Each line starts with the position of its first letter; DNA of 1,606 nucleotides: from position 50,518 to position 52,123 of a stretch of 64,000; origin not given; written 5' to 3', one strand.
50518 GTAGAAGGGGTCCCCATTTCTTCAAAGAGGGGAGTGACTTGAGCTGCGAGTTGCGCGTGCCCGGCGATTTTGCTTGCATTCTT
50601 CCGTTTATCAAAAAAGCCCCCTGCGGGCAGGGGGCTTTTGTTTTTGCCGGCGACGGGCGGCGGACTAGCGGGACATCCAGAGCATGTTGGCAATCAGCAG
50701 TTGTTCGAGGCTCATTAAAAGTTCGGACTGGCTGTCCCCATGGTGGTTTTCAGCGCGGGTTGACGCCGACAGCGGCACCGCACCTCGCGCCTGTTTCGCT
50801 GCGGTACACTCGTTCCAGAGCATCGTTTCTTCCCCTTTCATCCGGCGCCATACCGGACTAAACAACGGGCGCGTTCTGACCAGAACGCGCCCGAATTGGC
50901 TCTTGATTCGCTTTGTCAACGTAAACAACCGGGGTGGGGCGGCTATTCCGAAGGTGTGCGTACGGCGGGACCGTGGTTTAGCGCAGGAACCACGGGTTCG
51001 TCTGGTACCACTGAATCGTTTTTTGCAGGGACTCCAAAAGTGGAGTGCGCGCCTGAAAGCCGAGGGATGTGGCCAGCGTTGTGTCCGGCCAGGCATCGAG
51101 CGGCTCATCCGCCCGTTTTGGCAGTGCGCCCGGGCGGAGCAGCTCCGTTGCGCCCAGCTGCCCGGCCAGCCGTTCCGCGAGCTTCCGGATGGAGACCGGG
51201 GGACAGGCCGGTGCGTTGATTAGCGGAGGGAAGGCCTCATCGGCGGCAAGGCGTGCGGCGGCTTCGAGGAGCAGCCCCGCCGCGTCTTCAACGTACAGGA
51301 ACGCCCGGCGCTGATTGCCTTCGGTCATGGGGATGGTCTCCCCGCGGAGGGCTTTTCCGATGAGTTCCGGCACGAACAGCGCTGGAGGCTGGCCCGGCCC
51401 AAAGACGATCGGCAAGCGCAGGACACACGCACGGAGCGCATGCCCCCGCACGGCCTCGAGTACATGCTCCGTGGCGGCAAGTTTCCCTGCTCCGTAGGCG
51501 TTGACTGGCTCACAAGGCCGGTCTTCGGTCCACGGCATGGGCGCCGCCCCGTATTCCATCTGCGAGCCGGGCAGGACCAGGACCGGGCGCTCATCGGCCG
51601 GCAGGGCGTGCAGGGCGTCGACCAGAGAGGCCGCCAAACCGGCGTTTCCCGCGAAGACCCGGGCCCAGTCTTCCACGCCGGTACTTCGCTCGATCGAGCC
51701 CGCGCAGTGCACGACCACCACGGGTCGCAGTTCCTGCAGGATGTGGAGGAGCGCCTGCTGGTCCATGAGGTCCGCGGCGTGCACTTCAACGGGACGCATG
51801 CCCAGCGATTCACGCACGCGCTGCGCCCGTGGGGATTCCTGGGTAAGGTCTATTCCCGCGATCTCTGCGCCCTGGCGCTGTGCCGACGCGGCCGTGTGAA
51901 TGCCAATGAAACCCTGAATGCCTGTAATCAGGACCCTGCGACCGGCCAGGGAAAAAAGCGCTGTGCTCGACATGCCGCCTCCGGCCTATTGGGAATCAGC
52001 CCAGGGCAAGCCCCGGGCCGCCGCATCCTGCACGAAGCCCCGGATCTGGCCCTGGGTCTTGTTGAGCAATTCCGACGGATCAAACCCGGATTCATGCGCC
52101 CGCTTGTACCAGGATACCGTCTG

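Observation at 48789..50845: Decayed tandem array of PEP-CTERM cassettes with a twice-conserved small-ORF plus terminator module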

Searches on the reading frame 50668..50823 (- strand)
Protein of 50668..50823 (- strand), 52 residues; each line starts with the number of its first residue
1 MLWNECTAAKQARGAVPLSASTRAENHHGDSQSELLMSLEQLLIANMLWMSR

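Call 10: search_protein_families(library=pfam, proteins=[window:50668-50823:-], max_evalue=1)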
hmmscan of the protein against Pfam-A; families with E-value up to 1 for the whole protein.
seq(52 aa): 0 families

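Call 11: search_protein_families(library=ncbifam, proteins=[window:50668-50823:-], max_evalue=1)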
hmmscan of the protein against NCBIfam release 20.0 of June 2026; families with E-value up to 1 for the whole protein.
seq(52 aa): 0 families

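Call 19: find_homologous_proteins(query=window:50668-50823:-, max_evalue=10)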
Query seq(52 aa) (52 aa): 3 proteins with E <= 10 among 3 candidates.
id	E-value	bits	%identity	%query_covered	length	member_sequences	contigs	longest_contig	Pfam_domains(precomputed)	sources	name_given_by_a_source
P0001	3.3e-26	106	100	100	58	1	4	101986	-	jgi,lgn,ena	jgi:hypothetical protein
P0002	5.0e-15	72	75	100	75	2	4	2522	-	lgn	-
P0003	6.9e-8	49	69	87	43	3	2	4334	-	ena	-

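Call 21: find_encoding_contigs(protein=P0002, flank=10000, max_places=10)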
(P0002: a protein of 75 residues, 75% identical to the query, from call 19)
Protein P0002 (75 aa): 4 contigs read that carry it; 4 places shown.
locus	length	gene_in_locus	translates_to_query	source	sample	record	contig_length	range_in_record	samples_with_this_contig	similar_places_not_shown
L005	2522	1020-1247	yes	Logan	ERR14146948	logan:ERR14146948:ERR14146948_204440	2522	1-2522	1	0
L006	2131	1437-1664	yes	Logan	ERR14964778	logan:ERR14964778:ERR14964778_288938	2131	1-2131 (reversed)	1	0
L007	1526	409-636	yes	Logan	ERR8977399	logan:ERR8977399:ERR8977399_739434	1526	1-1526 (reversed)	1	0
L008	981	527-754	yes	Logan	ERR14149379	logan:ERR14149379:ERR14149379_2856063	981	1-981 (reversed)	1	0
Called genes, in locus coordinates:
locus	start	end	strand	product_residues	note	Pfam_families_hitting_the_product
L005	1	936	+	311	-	?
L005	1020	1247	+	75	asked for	-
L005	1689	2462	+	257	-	PF07589:PEP_exosort_dom (weak)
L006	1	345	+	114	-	?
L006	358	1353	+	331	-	PF01073:3Beta_HSD (faint), PF01370:Epimerase, PF04321:RmlD_sub_bind, PF16363:GDP_Man_Dehyd, PF02719:Polysacc_synt_2 (weak)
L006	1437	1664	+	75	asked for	-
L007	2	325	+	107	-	?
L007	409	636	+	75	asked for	-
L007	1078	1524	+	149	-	?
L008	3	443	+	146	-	?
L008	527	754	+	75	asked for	-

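Call 22: find_encoding_contigs(protein=P0003, flank=10000, max_places=10)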
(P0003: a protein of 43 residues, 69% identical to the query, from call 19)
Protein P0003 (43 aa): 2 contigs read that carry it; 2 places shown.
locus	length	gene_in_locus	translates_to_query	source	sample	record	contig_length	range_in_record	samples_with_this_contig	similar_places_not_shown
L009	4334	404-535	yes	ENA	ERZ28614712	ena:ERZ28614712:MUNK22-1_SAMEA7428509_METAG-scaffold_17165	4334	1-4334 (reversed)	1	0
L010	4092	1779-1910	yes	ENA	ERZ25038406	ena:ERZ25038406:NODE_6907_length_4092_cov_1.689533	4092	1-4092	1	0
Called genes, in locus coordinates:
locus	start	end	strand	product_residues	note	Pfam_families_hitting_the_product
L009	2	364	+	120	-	?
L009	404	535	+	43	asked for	-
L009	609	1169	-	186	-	-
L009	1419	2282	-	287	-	PF00271:Helicase_C, PF19833:RecG_dom3_C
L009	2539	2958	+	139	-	-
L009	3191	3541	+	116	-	-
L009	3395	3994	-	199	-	-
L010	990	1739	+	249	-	PF07589:PEP_exosort_dom (weak)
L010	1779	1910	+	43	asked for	-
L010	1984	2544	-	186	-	-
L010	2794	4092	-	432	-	?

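Call 27: find_related_loci(query=A3, collection=metagenome_contigs, flank=6000)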
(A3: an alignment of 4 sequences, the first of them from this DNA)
Query A3 (52 aa) in metagenome_contigs; peptide patterns used: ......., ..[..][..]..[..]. (x = any residue, [..] = any of these).
542 stretches matched a pattern; 8 encode a relative of the query (tblastn E <= 1e-3); 8 distinct loci.
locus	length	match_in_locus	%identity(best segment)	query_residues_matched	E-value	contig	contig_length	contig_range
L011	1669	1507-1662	100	1-52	2e-32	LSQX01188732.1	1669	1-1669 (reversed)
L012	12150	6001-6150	74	1-50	3e-21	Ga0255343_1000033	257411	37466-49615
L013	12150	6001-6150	74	1-50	3e-21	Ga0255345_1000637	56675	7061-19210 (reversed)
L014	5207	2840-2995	54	1-52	3e-15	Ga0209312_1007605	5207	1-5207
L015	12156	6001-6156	54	1-52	3e-15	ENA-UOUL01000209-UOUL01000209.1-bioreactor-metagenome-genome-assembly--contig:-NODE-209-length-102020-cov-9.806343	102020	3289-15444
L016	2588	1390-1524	58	3-50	1e-12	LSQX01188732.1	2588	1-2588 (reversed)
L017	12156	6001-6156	44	1-52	1e-11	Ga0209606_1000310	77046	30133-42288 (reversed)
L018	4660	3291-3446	44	1-52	3e-11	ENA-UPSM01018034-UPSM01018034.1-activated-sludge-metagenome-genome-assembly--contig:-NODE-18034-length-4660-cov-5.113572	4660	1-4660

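Call 34: search_protein_representatives(alignment_id=A3)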
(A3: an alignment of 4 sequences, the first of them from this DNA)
Query: 4 sequences, 52 profile positions. Proteins with E-value up to 0.001 (for the whole library): 5; up to 1e-10: 3; up to 1e-30: 2. The best 5 are listed.
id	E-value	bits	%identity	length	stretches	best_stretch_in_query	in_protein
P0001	1.9e-31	123.9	-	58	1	1-52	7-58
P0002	1.0e-30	121.6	-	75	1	1-52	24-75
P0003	1.2e-22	95.7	-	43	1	8-52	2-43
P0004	1.3e-10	57.2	-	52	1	1-52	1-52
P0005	8.2e-08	48.2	-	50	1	1-52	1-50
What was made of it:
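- The function of the protein is unknown, and its family is tiny: five clusters among 1.84 billion representatives (call 34).
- Tried and rejected: One of the three allowed word-indexed protein searches and the exhaustive HMM search found only this locus's own small proteins: P0001-P0005, five clusters (calls 19, 34).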

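Call 37: find_encoding_contigs(protein=P0005, flank=8000, max_places=6)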
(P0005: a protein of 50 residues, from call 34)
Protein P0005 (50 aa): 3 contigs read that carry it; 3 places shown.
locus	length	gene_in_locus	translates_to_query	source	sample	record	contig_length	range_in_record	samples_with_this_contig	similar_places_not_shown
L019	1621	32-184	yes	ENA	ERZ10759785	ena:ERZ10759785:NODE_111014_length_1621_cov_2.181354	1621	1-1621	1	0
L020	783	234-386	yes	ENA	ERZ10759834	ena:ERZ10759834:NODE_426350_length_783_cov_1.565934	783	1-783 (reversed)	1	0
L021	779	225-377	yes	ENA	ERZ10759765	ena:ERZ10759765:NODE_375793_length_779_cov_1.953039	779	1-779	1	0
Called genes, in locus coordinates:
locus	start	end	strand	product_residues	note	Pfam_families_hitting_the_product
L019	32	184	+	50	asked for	-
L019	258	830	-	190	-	-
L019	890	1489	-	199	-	-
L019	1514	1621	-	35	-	?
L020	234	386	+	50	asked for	-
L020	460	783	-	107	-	?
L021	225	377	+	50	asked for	-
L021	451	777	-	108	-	?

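Call 38: find_encoding_contigs(protein=P0004, flank=8000, max_places=6)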
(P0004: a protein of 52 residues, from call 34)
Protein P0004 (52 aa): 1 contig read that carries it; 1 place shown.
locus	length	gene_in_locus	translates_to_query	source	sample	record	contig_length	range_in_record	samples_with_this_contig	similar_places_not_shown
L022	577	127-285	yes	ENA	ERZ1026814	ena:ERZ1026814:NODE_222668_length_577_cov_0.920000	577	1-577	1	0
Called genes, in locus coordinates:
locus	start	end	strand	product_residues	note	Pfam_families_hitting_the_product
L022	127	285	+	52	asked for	-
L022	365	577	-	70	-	?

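Call 48: search_protein_families(library=pfam, alignment_id=A5, max_evalue=10)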
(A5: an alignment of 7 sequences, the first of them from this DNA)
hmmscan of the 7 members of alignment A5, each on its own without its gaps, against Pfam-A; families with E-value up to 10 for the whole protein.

A. member 1, seq(52 aa): 0 families

B. families by the number of members that match (of 7 scanned): 0 families

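Call 49: search_solved_structures(query=A5, max_evalue=10)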
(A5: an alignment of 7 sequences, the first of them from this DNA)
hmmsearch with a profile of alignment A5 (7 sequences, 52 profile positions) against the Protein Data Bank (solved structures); distinct sequences matched with E-value up to 10: 1.
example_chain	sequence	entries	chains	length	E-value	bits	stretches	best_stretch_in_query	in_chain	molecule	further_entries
9y6s_9t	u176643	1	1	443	0.84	13.4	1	8-47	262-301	CCDC113/CCDC96 coiled-coil domain-containing protein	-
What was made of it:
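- Tried and rejected: Pfam, NCBIfam and PDB sequence searches of the small ORFs and of their alignment found nothing (calls 10, 11, 48, 49).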

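Call 56: predict_structure(alignment_id=A6)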
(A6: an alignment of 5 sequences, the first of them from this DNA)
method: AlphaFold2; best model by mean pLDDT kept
length: 52 residues; sequences in the alignment: 5
mean_pLDDT: 69.8   pTM: 0.36
mean pLDDT of the five models: 69.8, 69.0, 68.9, 67.3, 67.0
residues with pLDDT >= 90: 16; 70-90: 5; 50-70: 27; < 50: 4
segments of 3 or more residues with pLDDT < 50: none
pLDDT, mean of each block of 10 residues (from residue 1): 57 52 55 86 96 85
secondary structure, 60 per line:
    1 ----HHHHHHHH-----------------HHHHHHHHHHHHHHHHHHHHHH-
elements in order: H5-12 H30-51
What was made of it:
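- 50665..50823 (-): sORF52: a genuine 52-codon small protein gene (MLWNEC.................*), stop codon included. AlphaFold2 predicts a C-terminal helix at residues 30-51 (10-residue block pLDDT 86-96, call 56).
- Closest known: Bacterial small proteins under about 60 aa with a single amphipathic or membrane helix. Same: There is one confidently predicted helix (call 56).
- Tried and rejected: It was rerun with five allowed rows (call 56).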

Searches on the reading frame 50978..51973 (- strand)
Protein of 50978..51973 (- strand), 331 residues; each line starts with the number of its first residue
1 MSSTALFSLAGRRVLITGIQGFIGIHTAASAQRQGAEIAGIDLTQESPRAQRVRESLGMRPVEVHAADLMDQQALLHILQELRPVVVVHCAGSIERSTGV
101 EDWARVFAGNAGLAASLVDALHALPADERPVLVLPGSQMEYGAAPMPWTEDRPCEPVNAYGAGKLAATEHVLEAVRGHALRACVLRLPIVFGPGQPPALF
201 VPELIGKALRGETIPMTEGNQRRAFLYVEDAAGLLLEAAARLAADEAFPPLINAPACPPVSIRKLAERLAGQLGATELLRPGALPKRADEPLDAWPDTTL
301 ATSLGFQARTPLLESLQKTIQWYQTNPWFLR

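Call 10: search_protein_families(library=pfam, proteins=[window:50978-51973:-], max_evalue=1)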
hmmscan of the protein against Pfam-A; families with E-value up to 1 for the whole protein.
window:50978-51973:- (331 aa): 8 families
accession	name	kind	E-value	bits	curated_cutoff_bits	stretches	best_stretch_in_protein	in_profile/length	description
PF01370.27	Epimerase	-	3e-39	135.3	20.9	1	14-244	1-230/240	NAD dependent epimerase/dehydratase family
PF16363.11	GDP_Man_Dehyd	-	2.6e-22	80.2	27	1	15-233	1-231/332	GDP-mannose 4,6 dehydratase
PF04321.23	RmlD_sub_bind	-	5.9e-15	55.5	27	1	13-320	2-282/287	RmlD substrate binding domain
PF01073.25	3Beta_HSD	-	5.1e-09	36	22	2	15-97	1-82/280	3-beta hydroxysteroid dehydrogenase/isomerase family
PF02719.21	Polysacc_synt_2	-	4.5e-08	33.1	20.2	1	151-274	129-248/293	Polysaccharide biosynthesis protein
PF13561.12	adh_short_C2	-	0.00023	21.3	27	1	23-118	8-112/236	Enoyl-(Acyl carrier protein) reductase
PF00106.31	adh_short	-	0.013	15.4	26.6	1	13-93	2-87/195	short chain dehydrogenase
PF07993.18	NAD_binding_4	-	0.28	10.8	20.1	1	156-192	173-209/258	Male sterility protein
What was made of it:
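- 50978..51973 (-): NAD-dependent epimerase/dehydratase gene, last gene of a CDP-sugar operon (cytidylyltransferase, CDP-glucose 4,6-dehydratase, epimerase). PF01370 at 3e-39 (call 10).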

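Call 11: search_protein_families(library=ncbifam, proteins=[window:50978-51973:-], max_evalue=1)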
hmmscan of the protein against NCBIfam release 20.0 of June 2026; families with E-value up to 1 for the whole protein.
window:50978-51973:- (331 aa): 100 families (the best 25 are shown)
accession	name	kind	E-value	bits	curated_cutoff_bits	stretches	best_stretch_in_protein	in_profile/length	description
TIGR01179.1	galE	equivalog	2.1e-17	63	262.3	1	13-188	1-174/332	UDP-glucose 4-epimerase GalE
TIGR01181.1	dTDP_gluc_dehyt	equivalog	2.2e-16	59.9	365.1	1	13-330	1-318/321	dTDP-glucose 4,6-dehydratase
TIGR04180.1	EDH_00030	hypoth_equivalog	2e-10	40.3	475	1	14-274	1-257/297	NAD-dependent 4,6-dehydratase LegB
TIGR02622.1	CDP_4_6_dhtase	equivalog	5.6e-10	38.9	278.45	1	10-164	3-158/352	CDP-glucose 4,6-dehydratase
NF007582.0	PRK10217.1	equivalog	1e-09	38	698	1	12-246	2-247/355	dTDP-glucose 4,6-dehydratase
TIGR01214.1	rmlD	equivalog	1e-09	37.9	224.05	1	13-240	1-198/285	dTDP-4-dehydrorhamnose reductase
NF007490.0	PRK10084.1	subfamily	2.2e-09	36.7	649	1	148-238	155-246/361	dTDP-glucose 4,6-dehydratase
NF050030.1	thlkprotThyD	equivalog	3.6e-09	36.2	400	1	13-273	2-250/305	thylakoid membrane protein ThyD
TIGR02197.1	heptose_epim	equivalog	2.3e-08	33.6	274.6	1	14-193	1-173/316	ADP-glyceromanno-heptose 6-epimerase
NF007956.0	PRK10675.1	subfamily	2.1e-07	30.4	394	1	13-174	2-162/338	UDP-glucose 4-epimerase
NF042422.1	oxyalk_red_OleD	equivalog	2.4e-07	30.4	580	1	13-246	2-222/329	2-alkyl-3-oxoalkanoate reductase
NF043036.1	ErythonDh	equivalog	2.7e-07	30.1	325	1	13-216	2-209/321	D-erythronate dehydrogenase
NF042423.1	oxyalk_red_Shew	equivalog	4.1e-07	29.4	580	1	12-246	9-228/331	2-alkyl-3-oxoalkanoate reductase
NF004526.0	PRK05872.1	subfamily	2.6e-06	26.8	276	1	7-81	6-79/297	short-chain dehydrogenase/reductase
NF053674.1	XylDhXylBProt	equivalog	3.8e-06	26.5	400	1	3-83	3-83/252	D-xylose 1-dehydrogenase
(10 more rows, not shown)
